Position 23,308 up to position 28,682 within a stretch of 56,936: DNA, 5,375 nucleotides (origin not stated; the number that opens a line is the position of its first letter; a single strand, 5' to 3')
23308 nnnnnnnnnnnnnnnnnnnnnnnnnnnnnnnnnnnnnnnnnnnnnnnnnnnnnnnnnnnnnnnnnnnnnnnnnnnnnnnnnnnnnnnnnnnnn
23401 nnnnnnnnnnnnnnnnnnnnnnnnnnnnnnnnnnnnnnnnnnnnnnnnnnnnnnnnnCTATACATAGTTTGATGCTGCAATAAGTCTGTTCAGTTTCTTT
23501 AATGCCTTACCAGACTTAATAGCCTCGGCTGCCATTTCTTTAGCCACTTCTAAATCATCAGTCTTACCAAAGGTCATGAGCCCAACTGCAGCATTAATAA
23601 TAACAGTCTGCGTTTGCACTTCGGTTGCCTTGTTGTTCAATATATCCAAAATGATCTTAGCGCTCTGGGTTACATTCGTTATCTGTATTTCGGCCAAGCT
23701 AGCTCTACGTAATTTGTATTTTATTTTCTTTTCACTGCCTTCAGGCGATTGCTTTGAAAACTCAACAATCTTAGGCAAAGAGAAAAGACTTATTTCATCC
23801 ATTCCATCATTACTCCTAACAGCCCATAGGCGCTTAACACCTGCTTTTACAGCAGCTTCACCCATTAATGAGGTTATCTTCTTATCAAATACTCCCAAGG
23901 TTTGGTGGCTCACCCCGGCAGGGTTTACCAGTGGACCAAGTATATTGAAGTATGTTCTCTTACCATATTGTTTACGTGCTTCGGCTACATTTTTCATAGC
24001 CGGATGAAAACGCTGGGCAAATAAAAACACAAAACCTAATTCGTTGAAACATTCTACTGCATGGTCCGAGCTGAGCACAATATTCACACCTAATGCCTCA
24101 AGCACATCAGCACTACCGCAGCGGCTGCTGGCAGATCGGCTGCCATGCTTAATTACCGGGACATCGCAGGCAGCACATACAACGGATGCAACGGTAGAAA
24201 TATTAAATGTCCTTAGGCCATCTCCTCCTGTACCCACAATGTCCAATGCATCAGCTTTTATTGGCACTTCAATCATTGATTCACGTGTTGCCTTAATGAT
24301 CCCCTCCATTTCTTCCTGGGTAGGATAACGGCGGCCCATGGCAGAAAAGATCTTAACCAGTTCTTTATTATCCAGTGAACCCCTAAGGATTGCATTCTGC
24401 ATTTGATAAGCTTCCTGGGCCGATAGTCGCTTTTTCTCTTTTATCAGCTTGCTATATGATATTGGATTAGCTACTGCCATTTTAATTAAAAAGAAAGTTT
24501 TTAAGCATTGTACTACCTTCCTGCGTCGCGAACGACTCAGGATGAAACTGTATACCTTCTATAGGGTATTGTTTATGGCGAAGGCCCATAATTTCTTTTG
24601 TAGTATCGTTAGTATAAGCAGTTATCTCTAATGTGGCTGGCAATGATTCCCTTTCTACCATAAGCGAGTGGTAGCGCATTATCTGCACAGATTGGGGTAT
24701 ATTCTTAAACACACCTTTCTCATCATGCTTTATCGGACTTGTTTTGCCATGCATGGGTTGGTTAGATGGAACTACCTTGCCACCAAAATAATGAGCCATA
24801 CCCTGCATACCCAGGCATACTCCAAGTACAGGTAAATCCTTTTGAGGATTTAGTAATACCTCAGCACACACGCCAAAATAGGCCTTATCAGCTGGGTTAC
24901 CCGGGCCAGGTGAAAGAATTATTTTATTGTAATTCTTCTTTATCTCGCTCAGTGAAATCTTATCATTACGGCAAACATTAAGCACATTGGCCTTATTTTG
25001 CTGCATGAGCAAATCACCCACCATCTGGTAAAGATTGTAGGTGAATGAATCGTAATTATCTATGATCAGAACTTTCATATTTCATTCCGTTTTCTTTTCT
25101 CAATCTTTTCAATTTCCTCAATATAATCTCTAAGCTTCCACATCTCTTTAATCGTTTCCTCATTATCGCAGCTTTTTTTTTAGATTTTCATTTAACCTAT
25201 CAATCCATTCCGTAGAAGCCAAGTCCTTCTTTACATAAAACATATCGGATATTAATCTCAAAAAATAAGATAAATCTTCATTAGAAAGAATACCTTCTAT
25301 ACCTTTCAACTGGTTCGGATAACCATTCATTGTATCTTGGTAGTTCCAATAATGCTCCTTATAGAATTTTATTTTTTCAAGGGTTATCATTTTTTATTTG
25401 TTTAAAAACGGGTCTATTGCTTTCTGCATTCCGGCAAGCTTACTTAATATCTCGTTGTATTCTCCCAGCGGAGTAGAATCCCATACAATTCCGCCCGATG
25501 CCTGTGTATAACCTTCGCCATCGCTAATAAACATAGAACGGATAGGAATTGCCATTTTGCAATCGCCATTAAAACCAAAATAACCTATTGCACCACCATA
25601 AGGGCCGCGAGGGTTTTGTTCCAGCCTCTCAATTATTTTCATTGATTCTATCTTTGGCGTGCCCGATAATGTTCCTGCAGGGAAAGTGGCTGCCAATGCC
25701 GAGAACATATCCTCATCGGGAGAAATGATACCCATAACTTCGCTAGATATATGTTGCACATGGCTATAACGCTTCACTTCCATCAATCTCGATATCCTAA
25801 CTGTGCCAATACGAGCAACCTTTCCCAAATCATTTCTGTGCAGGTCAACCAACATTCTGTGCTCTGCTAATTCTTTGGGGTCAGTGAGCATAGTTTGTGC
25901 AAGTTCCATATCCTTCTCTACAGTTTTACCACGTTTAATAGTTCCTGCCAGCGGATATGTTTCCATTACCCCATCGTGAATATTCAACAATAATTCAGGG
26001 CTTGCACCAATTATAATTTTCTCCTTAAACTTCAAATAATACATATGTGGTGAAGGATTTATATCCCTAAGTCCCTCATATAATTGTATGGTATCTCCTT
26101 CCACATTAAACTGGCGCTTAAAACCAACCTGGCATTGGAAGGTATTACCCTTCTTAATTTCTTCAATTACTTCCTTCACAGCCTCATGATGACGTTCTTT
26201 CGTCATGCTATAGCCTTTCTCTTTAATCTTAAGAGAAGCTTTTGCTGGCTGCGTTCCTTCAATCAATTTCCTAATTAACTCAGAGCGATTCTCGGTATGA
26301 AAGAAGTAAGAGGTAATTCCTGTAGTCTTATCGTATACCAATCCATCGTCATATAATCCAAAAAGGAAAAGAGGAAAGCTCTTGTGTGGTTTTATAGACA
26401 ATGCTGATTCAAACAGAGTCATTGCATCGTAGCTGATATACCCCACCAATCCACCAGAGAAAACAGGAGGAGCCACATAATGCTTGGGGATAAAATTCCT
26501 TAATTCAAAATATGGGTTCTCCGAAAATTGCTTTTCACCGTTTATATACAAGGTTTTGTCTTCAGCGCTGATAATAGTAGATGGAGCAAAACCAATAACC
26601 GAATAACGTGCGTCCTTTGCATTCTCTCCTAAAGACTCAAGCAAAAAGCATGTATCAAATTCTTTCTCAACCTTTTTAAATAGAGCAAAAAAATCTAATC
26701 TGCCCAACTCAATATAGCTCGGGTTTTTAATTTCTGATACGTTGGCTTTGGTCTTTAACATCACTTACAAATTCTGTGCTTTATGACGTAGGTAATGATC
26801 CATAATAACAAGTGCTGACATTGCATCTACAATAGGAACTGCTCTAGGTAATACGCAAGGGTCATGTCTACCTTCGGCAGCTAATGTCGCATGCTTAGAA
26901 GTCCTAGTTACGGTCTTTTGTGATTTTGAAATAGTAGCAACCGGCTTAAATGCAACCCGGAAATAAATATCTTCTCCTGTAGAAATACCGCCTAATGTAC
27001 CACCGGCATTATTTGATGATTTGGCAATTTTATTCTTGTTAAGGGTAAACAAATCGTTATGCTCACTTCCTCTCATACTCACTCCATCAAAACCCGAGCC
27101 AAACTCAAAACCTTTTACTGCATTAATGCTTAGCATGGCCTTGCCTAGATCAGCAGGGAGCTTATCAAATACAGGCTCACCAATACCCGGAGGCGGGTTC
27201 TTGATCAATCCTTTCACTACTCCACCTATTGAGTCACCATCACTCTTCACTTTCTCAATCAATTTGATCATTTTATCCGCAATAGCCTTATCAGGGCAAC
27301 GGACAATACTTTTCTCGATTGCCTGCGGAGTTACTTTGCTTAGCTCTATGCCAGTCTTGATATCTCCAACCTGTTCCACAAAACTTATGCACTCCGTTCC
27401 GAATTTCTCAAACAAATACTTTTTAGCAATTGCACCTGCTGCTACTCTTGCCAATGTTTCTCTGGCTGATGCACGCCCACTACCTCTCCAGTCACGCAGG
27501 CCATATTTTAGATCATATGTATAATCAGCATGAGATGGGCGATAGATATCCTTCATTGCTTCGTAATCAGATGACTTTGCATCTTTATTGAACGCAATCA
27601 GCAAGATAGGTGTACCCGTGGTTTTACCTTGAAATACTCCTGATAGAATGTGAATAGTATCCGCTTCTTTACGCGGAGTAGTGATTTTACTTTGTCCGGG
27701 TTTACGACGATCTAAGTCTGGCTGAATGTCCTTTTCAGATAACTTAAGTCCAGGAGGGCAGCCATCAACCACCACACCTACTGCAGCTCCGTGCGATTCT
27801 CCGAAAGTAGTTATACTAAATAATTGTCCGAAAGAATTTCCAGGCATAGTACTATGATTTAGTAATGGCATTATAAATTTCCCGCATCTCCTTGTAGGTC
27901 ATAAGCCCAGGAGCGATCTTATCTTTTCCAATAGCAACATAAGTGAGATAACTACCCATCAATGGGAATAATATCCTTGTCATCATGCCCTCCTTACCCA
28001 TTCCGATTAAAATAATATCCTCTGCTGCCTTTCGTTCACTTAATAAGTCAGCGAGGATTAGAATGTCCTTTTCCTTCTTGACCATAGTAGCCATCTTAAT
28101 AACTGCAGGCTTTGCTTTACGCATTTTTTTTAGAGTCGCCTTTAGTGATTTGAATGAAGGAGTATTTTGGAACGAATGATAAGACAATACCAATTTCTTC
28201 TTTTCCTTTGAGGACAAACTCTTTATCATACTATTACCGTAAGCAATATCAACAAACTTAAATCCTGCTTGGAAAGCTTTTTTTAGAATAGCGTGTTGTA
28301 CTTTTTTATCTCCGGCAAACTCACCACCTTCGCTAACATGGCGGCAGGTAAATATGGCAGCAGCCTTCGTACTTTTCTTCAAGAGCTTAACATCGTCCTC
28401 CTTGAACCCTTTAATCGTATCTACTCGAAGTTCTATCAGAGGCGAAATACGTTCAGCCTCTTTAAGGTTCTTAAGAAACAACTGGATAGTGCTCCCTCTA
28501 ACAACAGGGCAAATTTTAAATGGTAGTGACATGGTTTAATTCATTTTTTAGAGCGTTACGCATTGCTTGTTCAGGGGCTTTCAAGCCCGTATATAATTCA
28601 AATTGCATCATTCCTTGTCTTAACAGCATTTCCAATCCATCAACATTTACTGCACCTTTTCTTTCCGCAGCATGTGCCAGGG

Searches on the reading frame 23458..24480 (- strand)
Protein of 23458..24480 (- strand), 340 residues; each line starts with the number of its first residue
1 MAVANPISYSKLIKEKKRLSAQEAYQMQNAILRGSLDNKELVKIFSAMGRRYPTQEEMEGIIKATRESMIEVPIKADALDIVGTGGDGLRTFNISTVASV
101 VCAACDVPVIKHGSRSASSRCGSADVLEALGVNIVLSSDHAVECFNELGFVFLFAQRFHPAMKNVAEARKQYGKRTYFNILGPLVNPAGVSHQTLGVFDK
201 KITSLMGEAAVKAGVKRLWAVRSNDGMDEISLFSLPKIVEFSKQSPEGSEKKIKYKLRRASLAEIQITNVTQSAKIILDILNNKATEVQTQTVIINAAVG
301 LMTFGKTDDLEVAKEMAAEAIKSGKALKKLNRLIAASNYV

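Call 7: search_protein_families(library=pfam, proteins=[window:23458-24480:-])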
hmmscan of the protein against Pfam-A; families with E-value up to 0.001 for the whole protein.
window:23458-24480:- (340 aa): 2 families
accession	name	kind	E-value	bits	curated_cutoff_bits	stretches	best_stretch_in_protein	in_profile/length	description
PF00591.27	Glycos_transf_3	-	5.9e-71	239.5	27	1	76-327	2-253/253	Glycosyl transferase family, a/b domain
PF02885.22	Glycos_trans_3N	-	0.00013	22.1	26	0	13-69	7-63/63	Glycosyl transferase family, helical bundle domain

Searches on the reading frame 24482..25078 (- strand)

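Call 7: search_protein_families(library=pfam, proteins=[window:24482-25078:-])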
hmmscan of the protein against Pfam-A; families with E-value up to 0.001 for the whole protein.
window:24482-25078:- (198 aa): 2 families
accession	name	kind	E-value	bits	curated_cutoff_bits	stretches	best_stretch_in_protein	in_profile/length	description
PF00117.34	GATase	-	2.7e-53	180.9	22.8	1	4-197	1-188/190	Glutamine amidotransferase class-I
PF07722.19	Peptidase_C26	-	3.2e-12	47.1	20.5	1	79-181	103-219/219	Peptidase C26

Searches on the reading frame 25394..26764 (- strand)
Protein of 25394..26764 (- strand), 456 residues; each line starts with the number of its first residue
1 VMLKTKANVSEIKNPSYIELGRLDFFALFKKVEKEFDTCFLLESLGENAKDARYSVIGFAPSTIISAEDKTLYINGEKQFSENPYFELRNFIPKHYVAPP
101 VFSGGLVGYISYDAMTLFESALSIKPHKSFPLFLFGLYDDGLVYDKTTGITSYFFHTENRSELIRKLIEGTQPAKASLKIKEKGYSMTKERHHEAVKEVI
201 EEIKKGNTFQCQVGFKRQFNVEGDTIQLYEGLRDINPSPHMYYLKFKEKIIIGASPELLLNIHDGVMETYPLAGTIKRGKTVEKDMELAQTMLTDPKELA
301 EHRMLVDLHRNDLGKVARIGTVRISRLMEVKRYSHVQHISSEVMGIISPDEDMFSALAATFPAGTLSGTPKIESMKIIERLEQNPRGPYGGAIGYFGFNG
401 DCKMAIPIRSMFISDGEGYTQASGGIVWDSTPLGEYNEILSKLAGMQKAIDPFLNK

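Call 6: search_protein_families(library=ncbifam, proteins=[window:25394-26764:-])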
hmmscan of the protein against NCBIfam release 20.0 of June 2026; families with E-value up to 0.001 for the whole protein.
window:25394-26764:- (456 aa): 26 families (the best 25 are shown)
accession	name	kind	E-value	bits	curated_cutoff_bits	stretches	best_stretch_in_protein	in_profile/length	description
TIGR01820.1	TrpE-arch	equivalog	1.3e-128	430.1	512.05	1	27-451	3-449/449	anthranilate synthase component I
TIGR00564.1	trpE_most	equivalog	4.4e-118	395.2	517.7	1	28-450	9-454/455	anthranilate synthase component I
NF010089.0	PRK13574.1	equivalog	3.9e-104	349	527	1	25-450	12-418/421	anthranilate synthase component I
NF010087.0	PRK13572.1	equivalog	2e-96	323.3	580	1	31-451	16-432/435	anthranilate synthase component I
NF010086.0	PRK13571.1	equivalog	9.5e-96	321.3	693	2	174-450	215-497/510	anthranilate synthase component I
TIGR01824.1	PabB-clade2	equivalog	2.5e-81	273.7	408.55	1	162-444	70-353/355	aminodeoxychorismate synthase, component I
NF006563.0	PRK09070.1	equivalog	1.3e-79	268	514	1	24-451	12-445/447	aminodeoxychorismate synthase component I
TIGR00553.1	pabB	equivalog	4.3e-78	262.8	328.4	1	106-443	1-326/329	aminodeoxychorismate synthase component I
NF010079.0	PRK13564.1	equivalog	1.7e-74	251.5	471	1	106-450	146-511/521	anthranilate synthase component 1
NF004610.0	PRK05940.1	equivalog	3.6e-70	237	568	1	28-451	23-460/467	anthranilate synthase component I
NF010082.0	PRK13567.1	equivalog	1e-68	232.2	576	1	175-441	186-458/468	anthranilate synthase component I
NF005698.0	PRK07508.1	equivalog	2e-67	227.4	452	1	106-442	53-371/383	aminodeoxychorismate synthase component I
TIGR00565.1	trpE_proteo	equivalog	6.1e-64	216.7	494.65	1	101-450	127-493/498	anthranilate synthase component I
NF005009.0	PRK06404.1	equivalog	1.5e-54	185.6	422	1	176-443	91-347/351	anthranilate synthase component I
NF012009.0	PRK15465.1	equivalog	3e-53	181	622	1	85-445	86-446/453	aminodeoxychorismate synthase component 1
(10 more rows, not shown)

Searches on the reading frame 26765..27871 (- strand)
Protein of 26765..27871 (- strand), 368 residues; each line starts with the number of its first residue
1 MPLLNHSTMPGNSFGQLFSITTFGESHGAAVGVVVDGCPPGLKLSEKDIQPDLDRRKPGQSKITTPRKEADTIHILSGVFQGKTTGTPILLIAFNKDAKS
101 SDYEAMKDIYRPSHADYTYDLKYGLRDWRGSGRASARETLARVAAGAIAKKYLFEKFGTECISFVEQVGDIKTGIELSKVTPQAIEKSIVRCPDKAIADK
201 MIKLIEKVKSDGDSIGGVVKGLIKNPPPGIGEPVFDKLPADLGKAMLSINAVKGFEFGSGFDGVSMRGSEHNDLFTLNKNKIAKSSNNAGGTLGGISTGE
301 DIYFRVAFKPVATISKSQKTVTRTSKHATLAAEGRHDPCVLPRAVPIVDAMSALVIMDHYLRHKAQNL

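Call 6: search_protein_families(library=ncbifam, proteins=[window:26765-27871:-])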
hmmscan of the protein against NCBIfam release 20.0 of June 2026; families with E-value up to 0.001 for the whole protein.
window:26765-27871:- (368 aa): 3 families
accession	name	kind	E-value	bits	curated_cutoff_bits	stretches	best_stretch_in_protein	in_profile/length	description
NF003793.1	PRK05382.1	equivalog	6.6e-143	475.6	321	1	20-362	2-344/344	chorismate synthase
TIGR00033.1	aroC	equivalog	2.7e-142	473.9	212.2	1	18-366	1-350/351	chorismate synthase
NF009113.0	PRK12463.1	equivalog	9.6e-58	196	799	1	21-354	4-358/390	chorismate synthase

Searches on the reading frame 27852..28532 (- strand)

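Call 6: search_protein_families(library=ncbifam, proteins=[window:27852-28532:-])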
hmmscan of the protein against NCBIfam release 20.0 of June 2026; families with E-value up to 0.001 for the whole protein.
window:27852-28532:- (226 aa): 5 families
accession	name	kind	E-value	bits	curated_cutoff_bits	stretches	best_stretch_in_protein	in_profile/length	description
TIGR01093.1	aroD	equivalog_domain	1.3e-39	136.6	139.3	1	7-220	2-229/229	type I 3-dehydroquinate dehydratase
NF002683.0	PRK02412.2-2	equivalog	1.4e-29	103.1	329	1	7-223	2-211/215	3-dehydroquinate dehydratase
NF010091.0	PRK13576.1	equivalog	4.3e-18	65.9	263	1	24-224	18-207/216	type I 3-dehydroquinate dehydratase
NF006802.0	PRK09310.1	equivalog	1.1e-13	50.8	598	1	8-216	3-203/477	bifunctional 3-dehydroquinate dehydratase/shikimate dehydrogenase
NF002321.0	PRK01261.1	equivalog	7.6e-07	29.3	287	1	83-223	92-226/229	3-dehydroquinate dehydratase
